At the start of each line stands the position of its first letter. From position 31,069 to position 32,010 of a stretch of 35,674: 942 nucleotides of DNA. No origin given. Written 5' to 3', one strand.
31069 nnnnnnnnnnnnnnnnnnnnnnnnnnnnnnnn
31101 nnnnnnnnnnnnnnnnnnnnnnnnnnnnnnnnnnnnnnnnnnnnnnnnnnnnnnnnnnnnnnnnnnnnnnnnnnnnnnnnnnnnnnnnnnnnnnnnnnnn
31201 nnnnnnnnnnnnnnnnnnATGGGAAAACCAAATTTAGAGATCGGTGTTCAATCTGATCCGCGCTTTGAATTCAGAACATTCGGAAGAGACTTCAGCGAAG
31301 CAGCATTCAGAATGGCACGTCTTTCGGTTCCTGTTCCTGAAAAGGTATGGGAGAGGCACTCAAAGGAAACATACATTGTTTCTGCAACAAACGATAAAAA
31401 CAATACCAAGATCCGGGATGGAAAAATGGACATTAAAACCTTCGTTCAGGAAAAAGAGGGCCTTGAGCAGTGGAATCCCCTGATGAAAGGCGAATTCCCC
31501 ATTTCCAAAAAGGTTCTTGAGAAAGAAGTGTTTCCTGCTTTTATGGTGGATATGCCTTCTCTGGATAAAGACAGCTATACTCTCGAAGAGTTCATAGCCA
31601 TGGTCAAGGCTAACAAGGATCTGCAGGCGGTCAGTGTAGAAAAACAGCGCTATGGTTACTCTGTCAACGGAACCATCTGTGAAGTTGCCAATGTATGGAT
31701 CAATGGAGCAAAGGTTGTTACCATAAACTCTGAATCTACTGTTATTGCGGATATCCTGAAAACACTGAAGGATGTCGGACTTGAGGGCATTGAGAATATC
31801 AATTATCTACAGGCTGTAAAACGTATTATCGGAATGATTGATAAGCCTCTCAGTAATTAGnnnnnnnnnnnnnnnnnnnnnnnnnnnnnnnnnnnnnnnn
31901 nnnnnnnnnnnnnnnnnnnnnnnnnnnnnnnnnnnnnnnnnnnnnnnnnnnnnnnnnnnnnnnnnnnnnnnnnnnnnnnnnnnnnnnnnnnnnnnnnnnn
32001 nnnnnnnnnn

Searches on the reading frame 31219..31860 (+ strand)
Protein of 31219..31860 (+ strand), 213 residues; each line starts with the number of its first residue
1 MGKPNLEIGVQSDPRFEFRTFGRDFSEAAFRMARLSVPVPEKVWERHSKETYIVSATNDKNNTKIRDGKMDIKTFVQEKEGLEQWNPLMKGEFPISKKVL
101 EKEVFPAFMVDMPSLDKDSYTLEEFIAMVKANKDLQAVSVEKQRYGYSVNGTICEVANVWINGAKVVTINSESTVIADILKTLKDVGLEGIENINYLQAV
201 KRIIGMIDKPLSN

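Call 18: find_encoding_contigs(protein=window:31219-31860:+, flank=10000, max_places=10)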
Protein window:31219-31860:+ (213 aa): no gene with exactly this product is on record in the collection.

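Call 69: search_protein_families(library=pfam, proteins=[window:31219-31860:+], max_evalue=0.00001)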
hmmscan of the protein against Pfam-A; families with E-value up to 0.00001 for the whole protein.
window:31219-31860:+ (213 aa): 0 families
